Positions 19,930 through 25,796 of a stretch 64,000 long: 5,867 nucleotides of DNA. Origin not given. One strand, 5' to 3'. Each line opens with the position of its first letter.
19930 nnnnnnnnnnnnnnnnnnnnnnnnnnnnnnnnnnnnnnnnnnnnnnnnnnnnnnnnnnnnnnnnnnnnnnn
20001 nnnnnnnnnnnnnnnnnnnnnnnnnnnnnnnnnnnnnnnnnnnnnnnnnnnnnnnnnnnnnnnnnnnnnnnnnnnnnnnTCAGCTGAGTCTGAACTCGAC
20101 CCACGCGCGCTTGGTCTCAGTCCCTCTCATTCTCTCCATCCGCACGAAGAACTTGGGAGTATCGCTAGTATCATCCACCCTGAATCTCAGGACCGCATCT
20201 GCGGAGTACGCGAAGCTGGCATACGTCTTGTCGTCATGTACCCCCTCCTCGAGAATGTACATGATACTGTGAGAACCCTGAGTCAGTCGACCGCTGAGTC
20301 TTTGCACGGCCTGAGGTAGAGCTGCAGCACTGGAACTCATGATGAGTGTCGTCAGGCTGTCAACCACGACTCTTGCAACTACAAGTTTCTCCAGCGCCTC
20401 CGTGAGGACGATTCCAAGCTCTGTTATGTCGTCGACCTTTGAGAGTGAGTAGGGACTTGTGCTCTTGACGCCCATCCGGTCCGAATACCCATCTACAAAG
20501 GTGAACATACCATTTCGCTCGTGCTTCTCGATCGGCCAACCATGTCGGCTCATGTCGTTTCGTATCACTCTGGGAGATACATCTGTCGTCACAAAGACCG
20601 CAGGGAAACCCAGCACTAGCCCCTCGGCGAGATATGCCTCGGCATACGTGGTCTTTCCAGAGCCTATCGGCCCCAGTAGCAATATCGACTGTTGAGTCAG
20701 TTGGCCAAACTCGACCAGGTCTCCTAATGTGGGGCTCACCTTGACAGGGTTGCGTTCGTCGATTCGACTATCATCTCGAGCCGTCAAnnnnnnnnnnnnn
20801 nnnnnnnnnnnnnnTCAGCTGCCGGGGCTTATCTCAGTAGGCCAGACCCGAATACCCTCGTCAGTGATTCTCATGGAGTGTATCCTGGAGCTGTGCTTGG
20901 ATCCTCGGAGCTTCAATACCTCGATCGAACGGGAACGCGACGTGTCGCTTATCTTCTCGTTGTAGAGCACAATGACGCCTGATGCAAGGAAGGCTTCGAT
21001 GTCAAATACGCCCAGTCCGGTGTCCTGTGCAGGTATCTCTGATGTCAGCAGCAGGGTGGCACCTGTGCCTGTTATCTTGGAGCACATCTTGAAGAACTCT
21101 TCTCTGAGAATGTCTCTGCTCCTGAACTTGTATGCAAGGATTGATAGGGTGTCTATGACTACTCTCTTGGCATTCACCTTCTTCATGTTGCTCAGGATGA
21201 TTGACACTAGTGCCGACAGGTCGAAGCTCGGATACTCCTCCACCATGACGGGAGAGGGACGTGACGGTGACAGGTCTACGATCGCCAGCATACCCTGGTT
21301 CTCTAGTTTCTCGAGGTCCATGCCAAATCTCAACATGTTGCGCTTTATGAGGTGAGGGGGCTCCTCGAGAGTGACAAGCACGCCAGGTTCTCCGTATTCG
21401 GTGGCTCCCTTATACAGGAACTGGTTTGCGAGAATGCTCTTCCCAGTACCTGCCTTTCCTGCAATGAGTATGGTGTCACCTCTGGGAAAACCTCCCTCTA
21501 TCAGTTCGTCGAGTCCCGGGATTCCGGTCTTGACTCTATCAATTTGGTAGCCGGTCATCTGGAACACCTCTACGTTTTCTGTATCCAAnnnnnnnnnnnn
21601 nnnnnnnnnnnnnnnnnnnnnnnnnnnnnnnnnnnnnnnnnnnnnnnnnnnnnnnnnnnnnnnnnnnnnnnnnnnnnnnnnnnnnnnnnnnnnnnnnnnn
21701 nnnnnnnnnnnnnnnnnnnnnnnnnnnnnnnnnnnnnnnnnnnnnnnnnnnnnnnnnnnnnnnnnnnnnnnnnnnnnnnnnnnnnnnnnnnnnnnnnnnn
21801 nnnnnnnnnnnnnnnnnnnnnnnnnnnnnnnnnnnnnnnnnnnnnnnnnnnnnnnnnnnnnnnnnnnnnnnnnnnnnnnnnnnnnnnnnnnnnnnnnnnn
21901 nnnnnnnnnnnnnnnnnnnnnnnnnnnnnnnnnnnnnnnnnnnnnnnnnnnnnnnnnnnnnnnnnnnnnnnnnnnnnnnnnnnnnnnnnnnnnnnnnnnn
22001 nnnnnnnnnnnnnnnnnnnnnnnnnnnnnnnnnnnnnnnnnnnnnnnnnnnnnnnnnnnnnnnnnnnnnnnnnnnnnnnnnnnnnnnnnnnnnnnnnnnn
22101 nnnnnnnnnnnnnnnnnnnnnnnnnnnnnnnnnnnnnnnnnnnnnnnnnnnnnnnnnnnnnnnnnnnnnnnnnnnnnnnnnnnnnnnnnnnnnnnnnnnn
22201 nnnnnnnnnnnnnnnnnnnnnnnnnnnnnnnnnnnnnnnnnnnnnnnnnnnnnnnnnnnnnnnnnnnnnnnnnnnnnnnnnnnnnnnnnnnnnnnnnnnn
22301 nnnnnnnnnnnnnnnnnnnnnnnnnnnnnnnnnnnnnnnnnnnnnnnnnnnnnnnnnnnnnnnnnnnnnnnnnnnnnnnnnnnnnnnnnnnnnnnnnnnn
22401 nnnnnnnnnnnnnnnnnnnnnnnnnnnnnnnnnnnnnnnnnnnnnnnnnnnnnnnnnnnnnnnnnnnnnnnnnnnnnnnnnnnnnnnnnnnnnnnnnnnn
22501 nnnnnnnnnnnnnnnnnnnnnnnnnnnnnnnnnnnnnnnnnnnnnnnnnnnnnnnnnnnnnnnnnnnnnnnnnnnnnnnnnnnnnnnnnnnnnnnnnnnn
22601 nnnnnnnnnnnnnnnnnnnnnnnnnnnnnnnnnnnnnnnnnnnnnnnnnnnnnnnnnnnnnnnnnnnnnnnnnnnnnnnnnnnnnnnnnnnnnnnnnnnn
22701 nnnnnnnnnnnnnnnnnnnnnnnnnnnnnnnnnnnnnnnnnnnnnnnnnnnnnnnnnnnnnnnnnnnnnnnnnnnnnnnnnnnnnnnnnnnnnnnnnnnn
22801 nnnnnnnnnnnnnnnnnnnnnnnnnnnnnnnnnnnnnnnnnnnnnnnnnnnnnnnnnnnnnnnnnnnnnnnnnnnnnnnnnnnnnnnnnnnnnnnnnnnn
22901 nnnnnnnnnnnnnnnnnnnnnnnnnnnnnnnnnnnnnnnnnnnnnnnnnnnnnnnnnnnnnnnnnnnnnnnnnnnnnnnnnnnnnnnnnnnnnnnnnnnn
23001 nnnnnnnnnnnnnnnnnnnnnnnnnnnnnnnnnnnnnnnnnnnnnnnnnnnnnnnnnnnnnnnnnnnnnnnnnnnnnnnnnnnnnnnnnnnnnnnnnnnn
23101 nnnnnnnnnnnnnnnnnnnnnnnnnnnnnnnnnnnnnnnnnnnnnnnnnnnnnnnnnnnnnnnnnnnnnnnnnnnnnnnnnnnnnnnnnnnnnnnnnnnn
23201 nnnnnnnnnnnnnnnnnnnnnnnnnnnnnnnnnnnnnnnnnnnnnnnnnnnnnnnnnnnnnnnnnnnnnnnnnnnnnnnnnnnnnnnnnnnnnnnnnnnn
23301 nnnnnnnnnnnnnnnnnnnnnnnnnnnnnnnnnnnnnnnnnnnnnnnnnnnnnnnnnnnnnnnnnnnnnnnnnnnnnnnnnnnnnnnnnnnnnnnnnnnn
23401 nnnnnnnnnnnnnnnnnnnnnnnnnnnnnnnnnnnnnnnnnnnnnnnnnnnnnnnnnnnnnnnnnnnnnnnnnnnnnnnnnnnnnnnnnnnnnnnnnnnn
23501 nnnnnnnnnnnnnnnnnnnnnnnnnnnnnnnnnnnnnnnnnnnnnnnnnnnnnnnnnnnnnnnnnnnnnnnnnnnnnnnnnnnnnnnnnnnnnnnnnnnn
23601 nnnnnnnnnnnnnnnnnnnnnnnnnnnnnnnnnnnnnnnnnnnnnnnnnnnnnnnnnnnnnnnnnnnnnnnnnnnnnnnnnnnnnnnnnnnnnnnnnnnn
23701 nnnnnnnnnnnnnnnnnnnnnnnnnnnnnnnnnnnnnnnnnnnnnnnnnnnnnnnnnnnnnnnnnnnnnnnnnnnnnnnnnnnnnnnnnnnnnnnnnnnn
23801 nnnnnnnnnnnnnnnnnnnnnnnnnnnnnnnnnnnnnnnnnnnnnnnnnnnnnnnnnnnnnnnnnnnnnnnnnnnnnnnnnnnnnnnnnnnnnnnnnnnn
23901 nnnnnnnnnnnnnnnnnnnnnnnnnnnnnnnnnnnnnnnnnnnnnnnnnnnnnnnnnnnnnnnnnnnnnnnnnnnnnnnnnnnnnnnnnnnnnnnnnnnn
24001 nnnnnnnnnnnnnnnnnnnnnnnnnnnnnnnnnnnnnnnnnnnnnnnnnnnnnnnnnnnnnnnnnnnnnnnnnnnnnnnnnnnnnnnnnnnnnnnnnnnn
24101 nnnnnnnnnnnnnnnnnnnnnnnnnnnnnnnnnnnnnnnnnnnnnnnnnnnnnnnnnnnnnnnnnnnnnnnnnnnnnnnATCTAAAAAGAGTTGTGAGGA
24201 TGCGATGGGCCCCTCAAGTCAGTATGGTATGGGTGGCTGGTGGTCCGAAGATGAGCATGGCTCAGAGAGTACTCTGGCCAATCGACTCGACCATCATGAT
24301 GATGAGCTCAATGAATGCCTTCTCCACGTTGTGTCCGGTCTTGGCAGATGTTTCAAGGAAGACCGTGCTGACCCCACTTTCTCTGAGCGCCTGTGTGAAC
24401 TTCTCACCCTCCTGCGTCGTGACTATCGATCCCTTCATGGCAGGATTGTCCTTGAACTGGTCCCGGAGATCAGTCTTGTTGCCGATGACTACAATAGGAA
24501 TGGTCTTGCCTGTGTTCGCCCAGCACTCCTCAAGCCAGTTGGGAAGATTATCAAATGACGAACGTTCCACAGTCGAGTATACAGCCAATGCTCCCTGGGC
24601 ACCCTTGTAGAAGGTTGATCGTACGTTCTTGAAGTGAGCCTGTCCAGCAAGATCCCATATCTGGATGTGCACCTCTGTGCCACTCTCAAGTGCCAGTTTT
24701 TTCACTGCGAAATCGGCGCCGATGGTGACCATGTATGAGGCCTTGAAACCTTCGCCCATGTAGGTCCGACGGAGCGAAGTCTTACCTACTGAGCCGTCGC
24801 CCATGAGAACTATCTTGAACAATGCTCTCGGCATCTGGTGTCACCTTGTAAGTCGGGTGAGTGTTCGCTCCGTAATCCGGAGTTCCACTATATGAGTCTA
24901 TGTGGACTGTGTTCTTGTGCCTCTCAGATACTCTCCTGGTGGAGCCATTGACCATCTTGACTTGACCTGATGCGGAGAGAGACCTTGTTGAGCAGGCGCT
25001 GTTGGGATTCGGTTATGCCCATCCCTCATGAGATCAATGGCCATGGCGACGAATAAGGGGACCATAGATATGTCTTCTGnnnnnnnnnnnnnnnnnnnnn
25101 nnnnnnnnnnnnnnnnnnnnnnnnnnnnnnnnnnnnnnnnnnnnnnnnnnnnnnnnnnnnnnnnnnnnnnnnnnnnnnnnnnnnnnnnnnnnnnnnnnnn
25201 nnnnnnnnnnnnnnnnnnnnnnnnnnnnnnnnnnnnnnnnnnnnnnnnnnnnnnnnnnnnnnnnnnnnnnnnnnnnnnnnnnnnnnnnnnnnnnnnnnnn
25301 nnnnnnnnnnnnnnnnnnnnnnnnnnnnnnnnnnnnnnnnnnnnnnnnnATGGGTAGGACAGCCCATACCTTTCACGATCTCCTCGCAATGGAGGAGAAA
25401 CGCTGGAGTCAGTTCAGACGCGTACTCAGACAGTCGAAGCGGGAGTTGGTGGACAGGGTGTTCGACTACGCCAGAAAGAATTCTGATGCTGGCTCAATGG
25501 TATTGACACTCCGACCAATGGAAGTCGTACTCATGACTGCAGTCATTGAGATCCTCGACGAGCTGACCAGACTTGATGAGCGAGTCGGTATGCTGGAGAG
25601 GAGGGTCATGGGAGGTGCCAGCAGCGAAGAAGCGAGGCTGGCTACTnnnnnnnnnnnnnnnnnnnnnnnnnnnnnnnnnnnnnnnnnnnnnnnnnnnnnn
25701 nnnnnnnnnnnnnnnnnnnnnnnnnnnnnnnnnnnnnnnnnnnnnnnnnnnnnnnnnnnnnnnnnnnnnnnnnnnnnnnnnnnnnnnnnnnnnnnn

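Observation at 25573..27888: Family-B DNA polymerase with substituted exonuclease and motif-C residues (PolB2-like, probably not the replicase)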

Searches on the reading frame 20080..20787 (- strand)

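Call 23: search_protein_families(library=pfam, proteins=[window:20080-20787:-], max_evalue=1)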
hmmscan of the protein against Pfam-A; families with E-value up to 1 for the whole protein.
window:20080-20787:- (235 aa): 19 families
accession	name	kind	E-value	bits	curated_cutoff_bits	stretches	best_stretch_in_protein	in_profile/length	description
PF06745.19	ATPase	-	4.6e-28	98.6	26.6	1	22-233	9-218/231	KaiC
PF24336.1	DUF7504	-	2.1e-09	38.6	27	1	35-201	4-178/179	Family of unknown function (DUF7504)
PF23365.1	DUF7090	-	0.00028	21.1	27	1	115-207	94-187/192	Family of unknown function (DUF7090)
PF13671.12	AAA_33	-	0.0021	18.8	27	1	35-75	2-37/143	AAA domain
PF01695.23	IstB_IS21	-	0.018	15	24.1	1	31-69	91-129/238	IstB-like ATP binding protein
PF13401.12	AAA_22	-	0.02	15.7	27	1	31-56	4-29/130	AAA domain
PF13555.12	AAA_29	-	0.036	14.2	27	1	33-52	23-42/61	P-loop containing region of AAA domain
PF13479.12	AAA_24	-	0.037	14.3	27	1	32-61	2-30/195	AAA domain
PF00004.35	AAA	-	0.044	14.7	21.2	1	35-61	1-24/131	ATPase family associated with various cellular activities (AAA)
PF20720.3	nSTAND3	-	0.051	13.7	27.2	1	32-64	17-49/155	Novel STAND NTPase 3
PF13191.12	AAA_16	-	0.059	14.3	32.6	1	33-54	25-46/167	AAA ATPase domain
PF02367.23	TsaE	-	0.09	13.2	26.6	1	31-54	20-43/128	Threonylcarbamoyl adenosine biosynthesis protein TsaE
PF01580.24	FtsK_SpoIIIE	-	0.12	12.2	24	0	130-184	164-211/221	FtsK/SpoIIIE family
PF13238.12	AAA_18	-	0.13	13.2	29.4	1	35-55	1-20/128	AAA domain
PF01637.24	ATPase_2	-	0.15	12.3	33.2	1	31-178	19-152/225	ATPase domain predominantly from Archaea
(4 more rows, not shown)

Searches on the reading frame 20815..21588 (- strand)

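Call 23: search_protein_families(library=pfam, proteins=[window:20815-21588:-], max_evalue=1)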
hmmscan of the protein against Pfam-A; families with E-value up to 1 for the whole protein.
window:20815-21588:- (257 aa): 16 families
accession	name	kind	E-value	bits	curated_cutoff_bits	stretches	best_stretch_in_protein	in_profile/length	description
PF06745.19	ATPase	-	1.1e-71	241.4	26.6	1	19-251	1-229/231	KaiC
PF13481.12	AAA_25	-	8.1e-11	42.4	27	1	14-182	10-187/195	AAA domain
PF03796.21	DnaB_C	-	1.2e-06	28.6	27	1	19-153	2-143/255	DnaB-like helicase C terminal domain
PF24471.1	KH_DEAH11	-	0.00096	19.2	27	1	76-107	10-41/70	DEAH11-like, KH-domain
PF09848.15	SLFN-g3_helicase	-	0.0062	16.3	24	1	39-76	3-41/354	Schlafen group 3, DNA/RNA helicase domain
PF12775.13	AAA_7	-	0.0072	16.3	25.8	1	36-61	32-57/181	P-loop containing dynein motor region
PF13191.12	AAA_16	-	0.011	16.6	32.6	1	36-95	23-73/167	AAA ATPase domain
PF05729.18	NACHT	-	0.012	15.8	26.7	1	38-64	1-27/167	NACHT domain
PF20720.3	nSTAND3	-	0.04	14.1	27.2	1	39-64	19-44/155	Novel STAND NTPase 3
PF00158.32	Sigma54_activat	-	0.071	13.2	20.2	1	38-70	23-54/168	Sigma-54 interaction domain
PF13479.12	AAA_24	-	0.074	13.3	27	1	39-91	4-29/195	AAA domain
PF05625.17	PAXNEB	-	0.11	11.9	28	1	19-47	19-47/366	PAXNEB protein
PF00005.33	ABC_tran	-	0.17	12.9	25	1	34-58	8-32/137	ABC transporter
PF13401.12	AAA_22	-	0.18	12.6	27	1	40-77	8-33/130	AAA domain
PF10236.15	DAP3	-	0.24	11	23.1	0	40-83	26-66/311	Mitochondrial ribosomal death-associated protein 3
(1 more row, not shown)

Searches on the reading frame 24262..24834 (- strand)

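Call 7: search_protein_families(library=pfam, proteins=[window:24262-24834:-], max_evalue=0.001)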
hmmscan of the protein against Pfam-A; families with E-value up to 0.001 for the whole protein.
window:24262-24834:- (190 aa): 5 families
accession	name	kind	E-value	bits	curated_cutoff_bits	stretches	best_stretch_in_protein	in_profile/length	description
PF00071.28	Ras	-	6.4e-44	149.8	21.6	1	7-178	1-157/162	Ras family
PF08477.19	Roc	-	4.9e-29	101.4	27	1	7-122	1-119/119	Ras of Complex, Roc, domain of DAPkinase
PF00025.27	Arf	-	2e-09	37.6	22.3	1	6-134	15-138/174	ADP-ribosylation factor family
PF04670.18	Gtr1_RagA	-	4.8e-06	26.6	22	1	7-71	1-64/232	Gtr1/RagA G protein conserved region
PF00009.33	GTP_EFTU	-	3.4e-05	24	26.5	1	50-182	65-186/188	Elongation factor Tu GTP binding domain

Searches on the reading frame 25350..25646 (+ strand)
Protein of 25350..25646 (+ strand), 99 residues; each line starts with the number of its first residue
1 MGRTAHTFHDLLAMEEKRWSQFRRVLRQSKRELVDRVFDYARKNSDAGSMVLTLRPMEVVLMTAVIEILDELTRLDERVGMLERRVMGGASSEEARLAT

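Call 23: search_protein_families(library=pfam, proteins=[window:25350-25646:+], max_evalue=1)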
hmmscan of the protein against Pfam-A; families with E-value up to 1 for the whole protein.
seq(99 aa): 0 families

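Call 33: find_homologous_proteins(query=window:25350-25646:+, max_evalue=0.001)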
Query seq(99 aa) (99 aa): 3 proteins with E <= 0.001 among 5 candidates.
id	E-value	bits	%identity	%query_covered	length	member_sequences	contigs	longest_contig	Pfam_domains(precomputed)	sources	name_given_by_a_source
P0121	1.3e-54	200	100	100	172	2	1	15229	PF26485.1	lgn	-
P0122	2.9e-22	96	53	100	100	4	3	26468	PF26485.1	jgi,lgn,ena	-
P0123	4.0e-18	83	52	84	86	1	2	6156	PF26485.1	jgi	jgi:hypothetical protein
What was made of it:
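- Tried and rejected: A word-indexed homology search with the 99-aa PPB2 returned only 3 proteins (call 33).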

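Call 44: predict_structure(alignment_id=A1)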
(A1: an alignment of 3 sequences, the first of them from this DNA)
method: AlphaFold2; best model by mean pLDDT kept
length: 99 residues; sequences in the alignment: 3
mean_pLDDT: 71.5   pTM: 0.45
mean pLDDT of the five models: 71.5, 69.6, 68.2, 67.1, 66.6
residues with pLDDT >= 90: 0; 70-90: 59; 50-70: 32; < 50: 8
segments of 3 or more residues with pLDDT < 50: 1-3, 49-53
pLDDT, mean of each block of 10 residues (from residue 1): 60 82 79 82 65 55 75 85 73 57
secondary structure, 60 per line:
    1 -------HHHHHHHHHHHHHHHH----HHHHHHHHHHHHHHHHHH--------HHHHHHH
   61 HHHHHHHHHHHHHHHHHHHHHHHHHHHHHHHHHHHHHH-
elements in order: H8-23 H28-45 H54-98
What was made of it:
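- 25350..25649 (+): ppb2 (arCOG07300 / Pfam DUF8156), 99 aa. N-terminus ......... Overlaps polB2 by 35 nt. The 189-aa ORF from 25080 is an artefactual upstream extension. AF2 predicts three helices (call 44).
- On PPB2 (arCOG07300 / Pfam DUF8156): AF2 helices at 8-23, 28-45 and 54-98, pLDDT 71.5 from a shallow alignment (call 44).
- Tried and rejected: That was too few for a deep alignment, so the PPB2 model is only moderately confident (call 44).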
